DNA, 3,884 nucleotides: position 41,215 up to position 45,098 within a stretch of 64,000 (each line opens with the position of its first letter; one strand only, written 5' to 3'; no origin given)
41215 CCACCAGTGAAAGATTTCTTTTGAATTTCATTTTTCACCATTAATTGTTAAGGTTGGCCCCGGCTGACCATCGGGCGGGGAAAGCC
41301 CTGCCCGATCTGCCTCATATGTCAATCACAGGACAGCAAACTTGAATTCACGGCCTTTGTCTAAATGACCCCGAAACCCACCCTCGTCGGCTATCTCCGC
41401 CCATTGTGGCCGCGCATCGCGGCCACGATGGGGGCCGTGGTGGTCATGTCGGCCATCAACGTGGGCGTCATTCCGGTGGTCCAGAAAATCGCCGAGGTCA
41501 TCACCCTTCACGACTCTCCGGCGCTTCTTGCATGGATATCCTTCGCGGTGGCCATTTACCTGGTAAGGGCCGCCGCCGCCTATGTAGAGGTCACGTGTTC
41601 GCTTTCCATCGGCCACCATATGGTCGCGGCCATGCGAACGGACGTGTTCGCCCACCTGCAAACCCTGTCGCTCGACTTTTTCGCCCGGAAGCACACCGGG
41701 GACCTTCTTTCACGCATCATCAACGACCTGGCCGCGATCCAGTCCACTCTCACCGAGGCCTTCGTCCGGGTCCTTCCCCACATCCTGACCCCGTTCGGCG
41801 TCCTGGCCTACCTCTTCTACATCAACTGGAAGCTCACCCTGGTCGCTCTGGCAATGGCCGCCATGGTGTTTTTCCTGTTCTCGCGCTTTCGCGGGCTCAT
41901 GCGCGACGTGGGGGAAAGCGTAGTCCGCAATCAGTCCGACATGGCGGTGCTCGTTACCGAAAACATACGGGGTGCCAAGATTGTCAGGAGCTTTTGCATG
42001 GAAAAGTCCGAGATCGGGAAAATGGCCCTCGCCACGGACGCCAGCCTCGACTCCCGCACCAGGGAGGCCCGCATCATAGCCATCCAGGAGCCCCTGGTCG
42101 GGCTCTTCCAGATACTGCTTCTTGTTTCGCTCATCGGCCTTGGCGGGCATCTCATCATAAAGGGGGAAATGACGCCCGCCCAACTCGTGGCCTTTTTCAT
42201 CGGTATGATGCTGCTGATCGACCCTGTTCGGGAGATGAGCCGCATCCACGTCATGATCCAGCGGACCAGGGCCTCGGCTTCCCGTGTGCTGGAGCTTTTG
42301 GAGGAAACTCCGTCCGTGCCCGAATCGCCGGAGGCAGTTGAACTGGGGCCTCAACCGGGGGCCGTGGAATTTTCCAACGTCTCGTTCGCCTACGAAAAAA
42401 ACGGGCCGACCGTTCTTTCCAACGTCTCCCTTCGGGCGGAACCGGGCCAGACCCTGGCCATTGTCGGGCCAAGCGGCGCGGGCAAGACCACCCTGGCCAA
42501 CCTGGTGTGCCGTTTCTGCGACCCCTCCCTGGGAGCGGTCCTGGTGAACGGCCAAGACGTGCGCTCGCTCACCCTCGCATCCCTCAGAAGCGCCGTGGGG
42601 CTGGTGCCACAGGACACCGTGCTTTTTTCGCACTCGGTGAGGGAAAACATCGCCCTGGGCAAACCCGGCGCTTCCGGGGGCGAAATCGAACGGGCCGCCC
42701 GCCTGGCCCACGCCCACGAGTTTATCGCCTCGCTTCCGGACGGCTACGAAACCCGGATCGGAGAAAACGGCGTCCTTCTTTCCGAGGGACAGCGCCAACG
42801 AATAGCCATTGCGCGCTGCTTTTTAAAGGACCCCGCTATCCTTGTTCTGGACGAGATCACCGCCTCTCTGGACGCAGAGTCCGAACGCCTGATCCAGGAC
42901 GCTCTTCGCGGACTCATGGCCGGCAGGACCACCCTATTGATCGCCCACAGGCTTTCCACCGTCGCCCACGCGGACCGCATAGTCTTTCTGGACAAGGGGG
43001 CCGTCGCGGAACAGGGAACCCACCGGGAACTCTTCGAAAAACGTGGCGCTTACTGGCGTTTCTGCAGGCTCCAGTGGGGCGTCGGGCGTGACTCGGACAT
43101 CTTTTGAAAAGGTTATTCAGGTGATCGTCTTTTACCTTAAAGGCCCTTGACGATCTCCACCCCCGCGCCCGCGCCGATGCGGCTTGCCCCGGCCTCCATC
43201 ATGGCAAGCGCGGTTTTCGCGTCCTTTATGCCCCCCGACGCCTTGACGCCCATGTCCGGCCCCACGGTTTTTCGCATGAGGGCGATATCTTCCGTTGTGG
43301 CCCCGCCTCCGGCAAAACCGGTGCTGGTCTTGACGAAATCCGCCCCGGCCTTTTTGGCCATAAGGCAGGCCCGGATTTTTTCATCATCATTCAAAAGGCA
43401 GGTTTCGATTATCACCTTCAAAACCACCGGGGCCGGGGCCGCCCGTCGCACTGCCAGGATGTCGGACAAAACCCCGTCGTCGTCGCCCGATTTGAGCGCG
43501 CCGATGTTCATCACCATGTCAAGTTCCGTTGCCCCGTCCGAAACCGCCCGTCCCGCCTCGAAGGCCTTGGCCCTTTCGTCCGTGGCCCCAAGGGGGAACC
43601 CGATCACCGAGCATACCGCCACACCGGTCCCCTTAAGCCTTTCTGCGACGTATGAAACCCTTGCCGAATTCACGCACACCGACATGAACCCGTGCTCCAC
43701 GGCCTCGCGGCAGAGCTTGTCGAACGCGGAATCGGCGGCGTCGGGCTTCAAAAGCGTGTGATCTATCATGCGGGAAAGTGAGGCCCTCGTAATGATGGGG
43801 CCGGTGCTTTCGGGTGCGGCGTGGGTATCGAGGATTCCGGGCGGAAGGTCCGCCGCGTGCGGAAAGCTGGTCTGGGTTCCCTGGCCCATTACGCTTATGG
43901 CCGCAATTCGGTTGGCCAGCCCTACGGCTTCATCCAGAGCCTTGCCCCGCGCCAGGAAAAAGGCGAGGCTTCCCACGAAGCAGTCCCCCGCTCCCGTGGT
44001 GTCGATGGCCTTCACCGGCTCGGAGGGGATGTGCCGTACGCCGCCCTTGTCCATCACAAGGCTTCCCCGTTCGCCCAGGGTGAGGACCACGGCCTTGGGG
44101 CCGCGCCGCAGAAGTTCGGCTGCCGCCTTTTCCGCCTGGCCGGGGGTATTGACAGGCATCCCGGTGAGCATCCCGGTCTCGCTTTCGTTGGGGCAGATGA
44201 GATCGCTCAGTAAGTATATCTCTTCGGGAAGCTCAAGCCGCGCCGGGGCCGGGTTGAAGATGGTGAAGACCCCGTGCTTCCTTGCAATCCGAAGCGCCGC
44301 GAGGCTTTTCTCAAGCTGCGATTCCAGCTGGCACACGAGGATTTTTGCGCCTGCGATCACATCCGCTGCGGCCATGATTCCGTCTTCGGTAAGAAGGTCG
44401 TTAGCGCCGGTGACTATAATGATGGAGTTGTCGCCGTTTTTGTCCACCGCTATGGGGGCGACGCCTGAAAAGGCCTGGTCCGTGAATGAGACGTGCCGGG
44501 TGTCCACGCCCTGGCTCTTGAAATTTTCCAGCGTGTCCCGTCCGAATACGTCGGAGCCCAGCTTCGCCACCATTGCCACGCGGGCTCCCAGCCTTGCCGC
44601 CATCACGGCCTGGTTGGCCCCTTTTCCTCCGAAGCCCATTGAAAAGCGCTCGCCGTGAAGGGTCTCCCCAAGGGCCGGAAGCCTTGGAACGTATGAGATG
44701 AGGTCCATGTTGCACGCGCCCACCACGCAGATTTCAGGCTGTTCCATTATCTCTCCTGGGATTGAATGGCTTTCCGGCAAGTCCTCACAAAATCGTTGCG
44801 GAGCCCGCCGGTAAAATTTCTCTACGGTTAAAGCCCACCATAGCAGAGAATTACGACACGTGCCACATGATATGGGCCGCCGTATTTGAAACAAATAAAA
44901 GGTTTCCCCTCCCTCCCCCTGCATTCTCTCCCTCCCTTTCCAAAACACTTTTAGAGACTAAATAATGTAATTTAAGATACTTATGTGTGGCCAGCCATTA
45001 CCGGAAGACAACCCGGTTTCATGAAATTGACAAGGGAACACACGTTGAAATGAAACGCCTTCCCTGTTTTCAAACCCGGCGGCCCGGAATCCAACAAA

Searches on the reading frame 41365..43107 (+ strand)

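Call 15: search_protein_families(library=pfam, proteins=[window:41365-43107:+], max_evalue=0.0001)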
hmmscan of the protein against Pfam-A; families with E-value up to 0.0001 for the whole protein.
window:41365-43107:+ (580 aa): 4 families
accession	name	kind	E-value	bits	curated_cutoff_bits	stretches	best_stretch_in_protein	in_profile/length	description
PF00664.28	ABC_membrane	-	1.1e-37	130.7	28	1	27-288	10-274/274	ABC transporter transmembrane region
PF00005.33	ABC_tran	-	6.9e-32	111.4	25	1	351-500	1-137/137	ABC transporter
PF02463.25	SMC_N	-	2.2e-05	24.4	40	0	393-540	112-209/220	RecF/RecN/SMC N terminal domain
PF00004.35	AAA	-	4.1e-05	24.5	21.2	0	366-527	3-99/131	ATPase family associated with various cellular activities (AAA)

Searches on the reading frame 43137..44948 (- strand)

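Call 15: search_protein_families(library=pfam, proteins=[window:43137-44948:-], max_evalue=0.0001)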
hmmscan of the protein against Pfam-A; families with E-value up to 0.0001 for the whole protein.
window:43137-44948:- (603 aa): 3 families
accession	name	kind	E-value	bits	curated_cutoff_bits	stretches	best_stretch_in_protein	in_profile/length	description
PF00294.29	PfkB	-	3.2e-67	227.4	25.8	1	72-364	3-301/302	pfkB family carbohydrate kinase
PF01791.15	DeoC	-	6.6e-15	55.8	23.8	1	395-596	6-219/229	DeoC/LacD family aldolase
PF08543.17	Phos_pyr_kin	-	5.9e-12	45.9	27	1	241-348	113-227/246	Phosphomethylpyrimidine kinase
